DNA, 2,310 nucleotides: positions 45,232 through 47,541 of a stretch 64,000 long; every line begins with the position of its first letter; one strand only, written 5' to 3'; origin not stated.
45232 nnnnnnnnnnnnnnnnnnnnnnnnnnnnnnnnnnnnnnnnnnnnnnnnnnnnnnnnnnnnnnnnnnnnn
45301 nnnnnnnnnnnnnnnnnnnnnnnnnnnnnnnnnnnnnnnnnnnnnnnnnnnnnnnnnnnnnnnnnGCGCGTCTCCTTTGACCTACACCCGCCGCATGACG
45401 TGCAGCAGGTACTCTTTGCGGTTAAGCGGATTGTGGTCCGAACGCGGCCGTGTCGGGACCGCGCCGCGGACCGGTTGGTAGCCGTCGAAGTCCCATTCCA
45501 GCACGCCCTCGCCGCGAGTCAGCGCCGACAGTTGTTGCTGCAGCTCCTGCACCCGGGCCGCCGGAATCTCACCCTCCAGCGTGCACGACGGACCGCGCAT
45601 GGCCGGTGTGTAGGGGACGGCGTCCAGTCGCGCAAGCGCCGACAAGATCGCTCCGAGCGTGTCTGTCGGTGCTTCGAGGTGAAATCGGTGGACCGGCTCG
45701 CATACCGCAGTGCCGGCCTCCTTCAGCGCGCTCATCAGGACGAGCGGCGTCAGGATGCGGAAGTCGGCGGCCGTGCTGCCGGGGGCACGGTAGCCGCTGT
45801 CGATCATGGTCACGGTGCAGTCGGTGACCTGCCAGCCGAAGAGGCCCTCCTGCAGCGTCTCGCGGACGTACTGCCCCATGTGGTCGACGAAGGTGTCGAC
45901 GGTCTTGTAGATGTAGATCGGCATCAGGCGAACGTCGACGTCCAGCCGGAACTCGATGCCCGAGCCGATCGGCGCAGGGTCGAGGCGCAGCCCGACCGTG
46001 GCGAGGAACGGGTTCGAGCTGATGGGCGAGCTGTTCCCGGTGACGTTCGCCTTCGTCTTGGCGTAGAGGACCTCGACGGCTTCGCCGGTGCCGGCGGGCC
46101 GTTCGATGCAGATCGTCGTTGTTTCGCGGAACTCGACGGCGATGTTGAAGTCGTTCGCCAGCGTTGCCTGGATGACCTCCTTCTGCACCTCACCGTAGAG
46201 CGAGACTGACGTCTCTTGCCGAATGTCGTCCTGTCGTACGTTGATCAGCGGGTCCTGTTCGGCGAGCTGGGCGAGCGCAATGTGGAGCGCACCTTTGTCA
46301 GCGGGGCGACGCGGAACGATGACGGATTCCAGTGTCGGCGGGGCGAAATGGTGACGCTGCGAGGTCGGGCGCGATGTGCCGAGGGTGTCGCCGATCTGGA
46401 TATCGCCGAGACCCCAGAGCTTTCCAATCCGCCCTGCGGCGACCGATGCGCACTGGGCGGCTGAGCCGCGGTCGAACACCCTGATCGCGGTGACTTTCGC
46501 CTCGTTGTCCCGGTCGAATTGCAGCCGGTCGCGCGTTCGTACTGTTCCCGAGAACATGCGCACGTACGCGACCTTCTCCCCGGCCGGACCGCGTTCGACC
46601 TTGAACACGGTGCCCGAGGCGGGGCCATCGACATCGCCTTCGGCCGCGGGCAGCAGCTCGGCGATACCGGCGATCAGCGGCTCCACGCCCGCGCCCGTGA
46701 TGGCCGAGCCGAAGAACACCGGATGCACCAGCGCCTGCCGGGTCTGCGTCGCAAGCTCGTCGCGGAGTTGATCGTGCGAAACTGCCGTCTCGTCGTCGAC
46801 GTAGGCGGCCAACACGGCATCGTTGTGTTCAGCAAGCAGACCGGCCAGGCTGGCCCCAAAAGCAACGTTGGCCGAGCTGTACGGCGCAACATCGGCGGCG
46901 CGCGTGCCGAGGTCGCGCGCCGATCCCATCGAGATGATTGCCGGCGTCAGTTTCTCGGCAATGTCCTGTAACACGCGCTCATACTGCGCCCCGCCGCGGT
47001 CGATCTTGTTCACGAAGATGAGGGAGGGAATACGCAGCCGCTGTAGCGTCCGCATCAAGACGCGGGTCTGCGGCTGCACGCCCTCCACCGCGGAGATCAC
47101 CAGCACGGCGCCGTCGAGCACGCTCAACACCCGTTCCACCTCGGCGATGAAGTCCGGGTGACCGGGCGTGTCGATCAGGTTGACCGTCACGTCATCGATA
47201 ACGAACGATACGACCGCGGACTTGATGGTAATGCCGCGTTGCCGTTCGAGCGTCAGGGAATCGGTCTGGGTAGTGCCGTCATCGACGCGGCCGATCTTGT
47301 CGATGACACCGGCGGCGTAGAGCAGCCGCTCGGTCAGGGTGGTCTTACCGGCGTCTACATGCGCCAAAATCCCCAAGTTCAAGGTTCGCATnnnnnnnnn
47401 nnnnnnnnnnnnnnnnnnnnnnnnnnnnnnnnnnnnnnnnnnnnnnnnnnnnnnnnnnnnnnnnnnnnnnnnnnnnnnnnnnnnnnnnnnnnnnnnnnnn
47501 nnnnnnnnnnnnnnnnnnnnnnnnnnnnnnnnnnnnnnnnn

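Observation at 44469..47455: Candidate leader-peptide uORF, then a Tet(M)-like ribosomal protection GTPase, then an APH/Mph-family kinase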

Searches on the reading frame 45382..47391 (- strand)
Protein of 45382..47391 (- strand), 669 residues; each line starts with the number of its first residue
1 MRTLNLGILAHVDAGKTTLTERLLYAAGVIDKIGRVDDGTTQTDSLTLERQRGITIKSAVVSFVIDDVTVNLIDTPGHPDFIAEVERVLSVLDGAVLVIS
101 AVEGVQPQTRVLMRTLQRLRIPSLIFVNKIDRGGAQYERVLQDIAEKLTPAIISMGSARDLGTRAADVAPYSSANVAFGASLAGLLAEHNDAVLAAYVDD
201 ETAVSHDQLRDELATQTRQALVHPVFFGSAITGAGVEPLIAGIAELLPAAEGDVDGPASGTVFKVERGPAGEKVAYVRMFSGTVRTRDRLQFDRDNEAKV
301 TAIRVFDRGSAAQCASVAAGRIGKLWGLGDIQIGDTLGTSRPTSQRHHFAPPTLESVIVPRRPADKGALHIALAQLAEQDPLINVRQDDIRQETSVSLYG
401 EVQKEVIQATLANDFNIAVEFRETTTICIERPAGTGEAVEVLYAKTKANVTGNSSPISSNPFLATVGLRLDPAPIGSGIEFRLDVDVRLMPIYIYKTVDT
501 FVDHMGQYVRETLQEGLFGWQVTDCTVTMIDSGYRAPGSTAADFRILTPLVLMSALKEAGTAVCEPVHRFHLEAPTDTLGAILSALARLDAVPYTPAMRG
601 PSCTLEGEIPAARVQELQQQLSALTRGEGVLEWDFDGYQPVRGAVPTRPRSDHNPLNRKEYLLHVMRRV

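Call 7: search_protein_families(library=ncbifam, proteins=[window:45382-47391:-], max_evalue=0.01)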
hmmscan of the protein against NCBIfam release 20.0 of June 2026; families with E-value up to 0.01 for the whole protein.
window:45382-47391:- (669 aa): 38 families (the best 25 are shown)
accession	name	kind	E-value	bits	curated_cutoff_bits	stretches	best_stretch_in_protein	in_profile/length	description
NF000120.3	47473_otr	exception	1e-221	737.8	900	1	2-631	1-606/608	tetracycline resistance ribosomal protection protein Otr(A)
NF012153.1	tet_protect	equivalog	1.5e-215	717.1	775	1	4-638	1-614/614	tetracycline resistance ribosomal protection protein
NF033148.1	tet_protect_M_W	exception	6.8e-140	467.4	1100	1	1-664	1-636/639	TetM/TetW/TetO/TetS family tetracycline resistance ribosomal protection protein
NF012154.0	tet_protect_Q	exception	2.4e-113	379.6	1425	1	1-665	1-633/638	tetracycline resistance ribosomal protection protein Tet(Q)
NF012155.1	tet_protect_M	exception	2.7e-113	379.4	1420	1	1-662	1-634/639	tetracycline resistance ribosomal protection protein Tet(M)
NF009381.0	PRK12740.1-5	subfamily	5.8e-88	296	583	3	5-154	11-160/692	elongation factor G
TIGR00484.1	EF-G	equivalog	2.4e-83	280.5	659.4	2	2-150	9-157/691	elongation factor G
NF009891.0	PRK13351.1-1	equivalog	1.8e-71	241.6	597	1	5-645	11-669/681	elongation factor G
NF009379.0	PRK12740.1-3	equivalog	4.1e-70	237.2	513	2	181-644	209-661/674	elongation factor G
NF009377.1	PRK12740.1-1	equivalog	7.6e-55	186.6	890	2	5-150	15-160/700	elongation factor G-like protein EF-G2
TIGR01394.1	TypA_BipA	equivalog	2.7e-53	181.1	757.3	3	5-146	3-142/594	translational GTPase TypA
NF001964.0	PRK00741.1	equivalog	3.2e-52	177.7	473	1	5-425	14-466/529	peptide chain release factor 3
NF058620.1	EFG2_Bacteroid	exception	1.8e-50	172.1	1000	3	5-151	11-157/717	elongation factor G2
NF009892.0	PRK13351.1-3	equivalog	2.7e-45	154.9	640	1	1-279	1-275/623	elongation factor G-like protein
TIGR00490.1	aEF-2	equivalog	4.8e-45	153.9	738.45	2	5-149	21-167/720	elongation factor EF-2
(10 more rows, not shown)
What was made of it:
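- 45382..47391 (-): Otr(A)/Tet-like ribosomal protection GTPase, 669 aa. NCBIfam: Otr(A) 738 bits, tet_protect 717 bits, EF-G 296 bits (call 7).
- On Tetracycline ribosomal protection proteins (TetM/TetO/Otr(A)): Otr(A) 738 bits, tet_protect 717, EF-G 296, EF-G2 187 (call 7).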

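Call 8: search_protein_families(library=pfam, proteins=[window:45382-47391:-], max_evalue=0.01)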
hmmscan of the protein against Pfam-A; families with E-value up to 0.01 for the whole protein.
window:45382-47391:- (669 aa): 8 families
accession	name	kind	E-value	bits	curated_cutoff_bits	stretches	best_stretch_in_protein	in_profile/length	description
PF00009.33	GTP_EFTU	-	5.6e-57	192.8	26.5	1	2-248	2-187/188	Elongation factor Tu GTP binding domain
PF00679.30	EFG_C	-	2.8e-15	56.6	27.9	1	563-646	2-86/89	Elongation factor G C-terminus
PF03764.24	EFG_IV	-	1.6e-11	44.5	24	1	460-559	27-120/121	Elongation factor G, domain IV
PF22042.2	EF-G_D2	-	2.6e-09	37.5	27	1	257-338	1-82/84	Elongation factor G domain 2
PF14492.12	EFG_III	-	7.7e-09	35.9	27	1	349-422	1-74/75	Elongation Factor G, domain III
PF03144.31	GTP_EFTU_D2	-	3.7e-07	30.9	30.3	1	273-337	2-72/73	Elongation factor Tu domain 2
PF01926.29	MMR_HSR1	-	6.1e-05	23.5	21.9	1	12-129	8-113/113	50S ribosome-binding GTPase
PF16658.11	RF3_C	-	0.0015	18.8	40.1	1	348-430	6-87/132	Class II release factor RF3, C-terminal domain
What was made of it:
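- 45382..47391 (-): Five EF-G-type Pfam domains (call 8).
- On Tetracycline ribosomal protection proteins (TetM/TetO/Otr(A)): Pfam finds GTP_EFTU, EF-G_D2, EFG_III, EFG_IV and EFG_C (call 8).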

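Call 12: find_homologous_proteins(query=window:45382-47391:-, max_evalue=1e-50)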
Query window:45382-47391:- (669 aa): 8000 proteins with E <= 1e-50 among 8000 candidates; the best 120 are listed.
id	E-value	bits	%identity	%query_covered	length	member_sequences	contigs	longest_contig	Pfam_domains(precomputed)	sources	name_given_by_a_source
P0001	0.0e+0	1477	100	100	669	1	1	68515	PF00679.31,PF14492.13,PF00009.34,PF03764.25,PF03144.32,PF22042.3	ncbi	ncbi:MAG: translation factor GTPase family protein [Dehalococcoidia bacterium]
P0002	0.0e+0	1270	86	100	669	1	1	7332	PF00679.31,PF14492.13,PF00009.34,PF03764.25,PF16658.12,PF03144.32,PF22042.3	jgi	-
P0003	0.0e+0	1225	84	100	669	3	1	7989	PF00679.31,PF14492.13,PF00009.34,PF03764.25,PF03144.32,PF22042.3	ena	-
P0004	0.0e+0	1210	83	100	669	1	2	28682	PF00679.31,PF14492.13,PF00009.34,PF03764.25,PF03144.32,PF22042.3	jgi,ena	jgi:ribosomal protection tetracycline resistance protein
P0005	0.0e+0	1208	84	100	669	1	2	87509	PF00679.31,PF14492.13,PF00009.34,PF03764.25,PF03144.32,PF22042.3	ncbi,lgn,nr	ncbi:MAG: TetM/TetW/TetO/TetS family tetracycline resistance ribosomal protection protein [Chlorofle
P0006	0.0e+0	1208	82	100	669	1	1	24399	PF00679.31,PF14492.13,PF00009.34,PF03764.25,PF03144.32,PF22042.3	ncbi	ncbi:MAG: translation factor GTPase family protein [Dehalococcoidia bacterium]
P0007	0.0e+0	1167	80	100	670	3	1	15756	PF00679.31,PF14492.13,PF00009.34,PF03764.25,PF16658.12,PF03144.32,PF22042.3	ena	-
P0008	0.0e+0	1166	80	100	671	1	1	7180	PF00679.31,PF14492.13,PF00009.34,PF03764.25,PF16658.12,PF03144.32,PF22042.3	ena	-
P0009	0.0e+0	1156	80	100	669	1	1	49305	PF00679.31,PF14492.13,PF00009.34,PF03764.25,PF16658.12,PF22042.3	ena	-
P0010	0.0e+0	1144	79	100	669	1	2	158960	PF00679.31,PF14492.13,PF00009.34,PF03764.25,PF16658.12,PF03144.32,PF22042.3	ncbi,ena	-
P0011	0.0e+0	1140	77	100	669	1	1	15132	PF00679.31,PF14492.13,PF00009.34,PF03764.25,PF03144.32,PF22042.3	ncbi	-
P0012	0.0e+0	1139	77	100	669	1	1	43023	PF00679.31,PF14492.13,PF00009.34,PF03764.25,PF16658.12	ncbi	-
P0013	0.0e+0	1132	78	100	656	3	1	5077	PF00679.31,PF14492.13,PF00009.34,PF03764.25,PF03144.32,PF22042.3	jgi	jgi:ribosomal protection tetracycline resistance protein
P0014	0.0e+0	1132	78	100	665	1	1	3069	PF00679.31,PF14492.13,PF00009.34,PF03764.25,PF03144.32,PF22042.3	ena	-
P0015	0.0e+0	1129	77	100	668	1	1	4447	PF00679.31,PF14492.13,PF00009.34,PF03764.25,PF03144.32,PF22042.3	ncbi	-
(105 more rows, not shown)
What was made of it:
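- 45382..47391 (-): Identical to an NCBI protein from a Dehalococcoidia MAG (call 12).
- On Tetracycline ribosomal protection proteins (TetM/TetO/Otr(A)): NCBI names the identical protein 'translation factor GTPase family protein' (call 12).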

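Call 13: find_related_loci(query=window:45382-47391:-, collection=genome_contigs, flank=3000)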
Query window:45382-47391:- (669 aa) in genome_contigs; peptide patterns used: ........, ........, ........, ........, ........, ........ (x = any residue, [..] = any of these).
599 stretches matched a pattern (row limit reached: there are more); 582 encode a relative of the query (tblastn E <= 1e-3); the best 80 are kept; 80 distinct loci.
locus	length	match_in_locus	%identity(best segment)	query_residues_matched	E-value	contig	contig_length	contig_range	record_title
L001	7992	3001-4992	72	1-669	0e+0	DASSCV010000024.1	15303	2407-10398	MAG TPA_asm: Rubrobacter sp. isolate SMAG_U931 k141_1815234, whole genome shotgun sequence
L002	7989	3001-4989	71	1-669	0e+0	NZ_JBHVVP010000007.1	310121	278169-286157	Streptomyces sp. NPDC058198 NPDC058198_383_D2.ctg-0007, whole genome shotgun sequence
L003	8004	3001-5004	70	3-669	0e+0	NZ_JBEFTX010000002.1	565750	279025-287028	Actinopolymorpha sp. B11F2 B11F2_contig_2, whole genome shotgun sequence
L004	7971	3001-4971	72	1-669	0e+0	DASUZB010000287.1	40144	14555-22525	MAG TPA_asm: Actinomycetes bacterium isolate SMAG_U1911 k141_774643, whole genome shotgun sequence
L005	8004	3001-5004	70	2-669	0e+0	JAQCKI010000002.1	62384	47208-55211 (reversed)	MAG: Chloroflexota bacterium isolate casp40-mb.64 NODE_1001_length_62384_cov_0.093746, whole genome shotgun sequence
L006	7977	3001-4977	70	3-668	0e+0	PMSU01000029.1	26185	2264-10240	MAG: Actinomycetota bacterium isolate palsa_505 73.20110700_P1S.16_contig_999, whole genome shotgun sequence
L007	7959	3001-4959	71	1-666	0e+0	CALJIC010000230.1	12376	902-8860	MAG TPA_asm: uncultured Roseiflexaceae bacterium isolate SRR5251193_bin.98_CONCOCT_v1.1_MAG genome assembly, contig: ERZ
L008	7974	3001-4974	70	2-667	0e+0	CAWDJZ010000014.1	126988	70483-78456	MAG: uncultured Gaiellaceae bacterium isolate MFD04850.bin.2.221 genome assembly, contig: contig_56464, whole genome sho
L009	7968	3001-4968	67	1-669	0e+0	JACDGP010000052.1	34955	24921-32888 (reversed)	MAG: Herpetosiphonaceae bacterium isolate MGR_bin415 SD2908_NODE_447_length_34955_cov_1.646434, whole genome shotgun seq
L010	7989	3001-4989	69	1-669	0e+0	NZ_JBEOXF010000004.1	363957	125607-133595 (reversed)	Streptomyces sp. NPDC002133 NPDC002133_39_E11.ctg-0004, whole genome shotgun sequence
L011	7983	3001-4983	69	1-669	0e+0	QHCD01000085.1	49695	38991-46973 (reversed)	MAG: Pseudonocardiales bacterium isolate RRmetagenome_bin3 antarctic_groopm_ref2_bin_330_contig_8878, whole genome shotg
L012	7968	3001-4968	67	1-669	0e+0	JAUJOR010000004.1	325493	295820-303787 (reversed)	MAG: Chloroflexota bacterium isolate YX3bin23 opera_contig_62, whole genome shotgun sequence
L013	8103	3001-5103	66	1-669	0e+0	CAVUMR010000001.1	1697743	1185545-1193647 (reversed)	MAG: uncultured Actinomycetota bacterium isolate MFD04212.bin.1.17 genome assembly, contig: contig_1809, whole genome sh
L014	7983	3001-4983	67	1-669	0e+0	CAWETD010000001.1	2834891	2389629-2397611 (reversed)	MAG: uncultured Actinomycetota bacterium isolate MFD04935.bin.2.24 genome assembly, contig: contig_1783, whole genome sh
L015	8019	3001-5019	69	4-668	0e+0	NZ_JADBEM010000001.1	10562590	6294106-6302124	Actinopolymorpha pittospori strain DSM 45354 Ga0310431_01, whole genome shotgun sequence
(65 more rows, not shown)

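Call 15: find_encoding_contigs(protein=P0002, flank=3000, max_places=2)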
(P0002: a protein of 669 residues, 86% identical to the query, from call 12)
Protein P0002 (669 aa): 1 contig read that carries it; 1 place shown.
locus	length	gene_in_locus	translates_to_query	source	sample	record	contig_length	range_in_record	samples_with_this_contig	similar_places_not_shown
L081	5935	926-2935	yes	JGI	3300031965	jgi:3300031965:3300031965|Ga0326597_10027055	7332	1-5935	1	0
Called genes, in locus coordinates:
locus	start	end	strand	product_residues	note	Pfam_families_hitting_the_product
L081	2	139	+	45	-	?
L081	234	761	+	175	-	PF12867:DinB_2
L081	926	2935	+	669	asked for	PF00009:GTP_EFTU, PF03144:GTP_EFTU_D2 (weak), PF22042:EF-G_D2, PF14492:EFG_III, PF16658:RF3_C (faint), PF03764:EFG_IV, PF00679:EFG_C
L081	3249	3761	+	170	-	PF01894:YjbQ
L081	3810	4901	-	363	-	PF00005:ABC_tran, PF13304:AAA_21 (faint), PF08402:TOBE_2 (weak), PF03459:TOBE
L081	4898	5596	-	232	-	PF00528:BPD_transp_1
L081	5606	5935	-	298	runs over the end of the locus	PF12849:PBP_like_2, PF13531:SBP_bac_11, PF12727:PBP_like (weak)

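Call 16: find_encoding_contigs(protein=P0005, flank=3000, max_places=2)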
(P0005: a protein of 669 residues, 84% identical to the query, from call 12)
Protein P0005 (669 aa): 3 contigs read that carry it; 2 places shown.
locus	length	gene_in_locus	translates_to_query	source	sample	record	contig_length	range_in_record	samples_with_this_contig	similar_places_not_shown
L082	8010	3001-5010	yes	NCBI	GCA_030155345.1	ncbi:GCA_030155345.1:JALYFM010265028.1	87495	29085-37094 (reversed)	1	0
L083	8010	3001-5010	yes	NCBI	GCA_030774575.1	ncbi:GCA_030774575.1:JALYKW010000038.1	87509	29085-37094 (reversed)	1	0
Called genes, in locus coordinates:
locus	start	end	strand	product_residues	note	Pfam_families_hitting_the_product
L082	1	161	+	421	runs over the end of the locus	PF07690:MFS_1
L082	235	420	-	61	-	-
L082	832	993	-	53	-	-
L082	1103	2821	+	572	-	PF00501:AMP-binding, PF13193:AMP-binding_C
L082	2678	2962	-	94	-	-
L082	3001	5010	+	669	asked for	PF00009:GTP_EFTU, PF03144:GTP_EFTU_D2, PF22042:EF-G_D2 (weak), PF14492:EFG_III, PF03764:EFG_IV, PF00679:EFG_C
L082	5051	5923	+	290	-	PF01636:APH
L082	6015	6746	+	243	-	PF08241:Methyltransf_11, PF08242:Methyltransf_12 (weak), PF13649:Methyltransf_25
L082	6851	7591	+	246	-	PF13302:Acetyltransf_3, PF12746:GNAT_acetyltran (weak)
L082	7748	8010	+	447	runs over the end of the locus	PF12146:Hydrolase_4 (weak), PF00211:Guanylate_cyc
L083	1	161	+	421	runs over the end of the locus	PF07690:MFS_1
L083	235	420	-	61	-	-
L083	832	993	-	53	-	-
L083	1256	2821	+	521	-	PF00501:AMP-binding, PF13193:AMP-binding_C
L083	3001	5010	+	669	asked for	PF00009:GTP_EFTU, PF03144:GTP_EFTU_D2, PF22042:EF-G_D2 (weak), PF14492:EFG_III, PF03764:EFG_IV, PF00679:EFG_C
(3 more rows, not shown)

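Call 17: find_encoding_contigs(protein=P0004, flank=3000, max_places=2)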
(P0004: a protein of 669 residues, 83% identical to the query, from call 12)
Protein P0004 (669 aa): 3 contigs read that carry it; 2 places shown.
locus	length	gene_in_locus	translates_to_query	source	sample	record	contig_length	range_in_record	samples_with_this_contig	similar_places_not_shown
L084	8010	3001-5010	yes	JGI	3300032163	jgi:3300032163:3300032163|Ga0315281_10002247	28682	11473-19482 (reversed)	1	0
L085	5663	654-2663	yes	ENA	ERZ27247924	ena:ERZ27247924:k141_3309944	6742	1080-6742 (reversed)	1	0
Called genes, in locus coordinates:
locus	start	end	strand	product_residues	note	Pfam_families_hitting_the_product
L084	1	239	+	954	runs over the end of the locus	PF00133:tRNA-synt_1, PF09334:tRNA-synt_1g (weak), PF13603:tRNA-synt_1_2 (faint), PF09334:tRNA-synt_1g (weak), PF08264:Anticodon_1, PF10458:Val_tRNA-synt_C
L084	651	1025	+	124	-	-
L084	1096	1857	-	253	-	PF00106:adh_short, PF08659:KR, PF23441:SDR, PF01370:Epimerase (weak), PF13561:adh_short_C2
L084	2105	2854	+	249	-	PF00106:adh_short, PF08659:KR, PF13561:adh_short_C2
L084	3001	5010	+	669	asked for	PF00009:GTP_EFTU, PF03144:GTP_EFTU_D2 (weak), PF22042:EF-G_D2, PF14492:EFG_III, PF03764:EFG_IV, PF00679:EFG_C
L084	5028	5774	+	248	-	PF08241:Methyltransf_11, PF08242:Methyltransf_12, PF13649:Methyltransf_25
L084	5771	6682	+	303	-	PF01636:APH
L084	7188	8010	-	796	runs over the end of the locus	PF01138:RNase_PH, PF03725:RNase_PH_C, PF03726:PNPase (weak), PF01138:RNase_PH, PF00013:KH_1, PF22675:KH-I_KHDC4-BBP (weak), PF00575:S1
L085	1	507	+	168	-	?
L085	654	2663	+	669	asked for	PF00009:GTP_EFTU, PF03144:GTP_EFTU_D2 (weak), PF22042:EF-G_D2, PF14492:EFG_III, PF03764:EFG_IV, PF00679:EFG_C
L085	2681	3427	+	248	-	PF08241:Methyltransf_11, PF08242:Methyltransf_12, PF13649:Methyltransf_25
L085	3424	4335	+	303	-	PF01636:APH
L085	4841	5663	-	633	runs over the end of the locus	?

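Call 18: find_encoding_contigs(protein=P0003, flank=3000, max_places=1)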
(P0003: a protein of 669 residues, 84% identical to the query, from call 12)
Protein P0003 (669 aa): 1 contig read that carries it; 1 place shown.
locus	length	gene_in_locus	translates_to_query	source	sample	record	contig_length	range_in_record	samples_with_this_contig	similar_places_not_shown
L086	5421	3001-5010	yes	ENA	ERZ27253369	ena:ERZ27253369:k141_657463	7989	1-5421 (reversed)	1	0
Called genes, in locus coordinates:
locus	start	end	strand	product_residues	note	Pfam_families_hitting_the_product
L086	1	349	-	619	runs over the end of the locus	PF02574:S-methyl_trans, PF02219:MTHFR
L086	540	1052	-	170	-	PF05163:DinB (weak)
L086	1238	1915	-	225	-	PF00731:AIRC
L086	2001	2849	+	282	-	PF01569:PAP2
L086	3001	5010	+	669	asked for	PF00009:GTP_EFTU, PF03144:GTP_EFTU_D2 (weak), PF22042:EF-G_D2 (weak), PF14492:EFG_III, PF03764:EFG_IV, PF00679:EFG_C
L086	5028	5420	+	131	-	?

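Call 19: find_encoding_contigs(protein=P0006, flank=3000, max_places=1)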
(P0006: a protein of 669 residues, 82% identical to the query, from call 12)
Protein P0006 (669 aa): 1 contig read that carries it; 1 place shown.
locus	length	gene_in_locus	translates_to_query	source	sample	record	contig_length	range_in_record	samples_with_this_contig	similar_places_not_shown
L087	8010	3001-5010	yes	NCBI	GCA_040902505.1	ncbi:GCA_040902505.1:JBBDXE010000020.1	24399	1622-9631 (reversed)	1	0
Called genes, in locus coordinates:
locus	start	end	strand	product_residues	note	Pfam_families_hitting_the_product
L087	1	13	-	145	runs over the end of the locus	PF07811:TadE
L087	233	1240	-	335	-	PF00296:Bac_luciferase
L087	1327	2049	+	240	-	PF01182:Glucosamine_iso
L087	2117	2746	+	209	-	PF02581:TMP-TENI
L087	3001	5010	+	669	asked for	PF00009:GTP_EFTU, PF03144:GTP_EFTU_D2 (weak), PF22042:EF-G_D2 (weak), PF14492:EFG_III, PF03764:EFG_IV, PF00679:EFG_C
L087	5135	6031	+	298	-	PF01636:APH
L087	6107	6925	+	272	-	PF00376:MerR, PF13411:MerR_1, PF06445:GyrI-like, PF14526:Cass2 (weak)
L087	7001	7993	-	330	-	-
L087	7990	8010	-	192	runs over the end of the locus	PF01797:Y1_Tnp (weak)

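Call 20: find_encoding_contigs(protein=P0007, flank=3000, max_places=1)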
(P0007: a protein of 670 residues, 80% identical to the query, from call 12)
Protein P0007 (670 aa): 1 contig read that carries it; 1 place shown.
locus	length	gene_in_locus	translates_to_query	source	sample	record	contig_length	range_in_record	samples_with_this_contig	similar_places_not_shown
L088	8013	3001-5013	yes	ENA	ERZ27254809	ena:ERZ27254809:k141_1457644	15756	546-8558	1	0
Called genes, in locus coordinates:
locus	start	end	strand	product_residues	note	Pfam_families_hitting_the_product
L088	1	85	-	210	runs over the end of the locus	?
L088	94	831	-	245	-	PF03167:UDG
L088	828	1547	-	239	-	PF01925:TauE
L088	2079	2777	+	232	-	PF13606:Ank_3 (faint), PF12796:Ank_2, PF13857:Ank_5 (weak), PF00023:Ank (weak), PF12796:Ank_2, PF13637:Ank_4, PF13857:Ank_5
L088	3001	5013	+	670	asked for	PF00009:GTP_EFTU, PF03144:GTP_EFTU_D2 (weak), PF22042:EF-G_D2, PF14492:EFG_III, PF16658:RF3_C (weak), PF03764:EFG_IV, PF00679:EFG_C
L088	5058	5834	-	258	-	PF00902:TatC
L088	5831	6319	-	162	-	-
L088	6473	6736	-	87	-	PF00550:PP-binding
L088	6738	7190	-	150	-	PF01029:NusB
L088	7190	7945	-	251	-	PF00106:adh_short, PF08659:KR, PF13561:adh_short_C2, PF23441:SDR (weak)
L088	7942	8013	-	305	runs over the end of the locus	PF00698:Acyl_transf_1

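Call 21: find_encoding_contigs(protein=P0009, flank=3000, max_places=1)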
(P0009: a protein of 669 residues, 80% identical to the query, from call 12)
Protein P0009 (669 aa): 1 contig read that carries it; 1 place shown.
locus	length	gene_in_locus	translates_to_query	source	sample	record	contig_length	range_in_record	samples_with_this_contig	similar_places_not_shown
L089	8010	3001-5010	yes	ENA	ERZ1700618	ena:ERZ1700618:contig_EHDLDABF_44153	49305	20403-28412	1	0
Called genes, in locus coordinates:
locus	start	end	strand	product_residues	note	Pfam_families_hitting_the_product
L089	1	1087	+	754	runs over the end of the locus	PF01464:SLT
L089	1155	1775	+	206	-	PF13302:Acetyltransf_3 (weak), PF00583:Acetyltransf_1, PF13508:Acetyltransf_7, PF13673:Acetyltransf_10, PF08445:FR47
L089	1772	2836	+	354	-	PF00756:Esterase (faint), PF10503:Esterase_PHB (weak), PF02230:Abhydrolase_2 (faint), PF07859:Abhydrolase_3 (weak)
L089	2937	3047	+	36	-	-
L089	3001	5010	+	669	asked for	PF00009:GTP_EFTU, PF22042:EF-G_D2 (weak), PF14492:EFG_III, PF16658:RF3_C (weak), PF03764:EFG_IV, PF00679:EFG_C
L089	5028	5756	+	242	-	PF08241:Methyltransf_11, PF08242:Methyltransf_12 (weak), PF13649:Methyltransf_25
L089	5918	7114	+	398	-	PF10851:DUF2652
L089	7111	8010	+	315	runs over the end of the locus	PF00296:Bac_luciferase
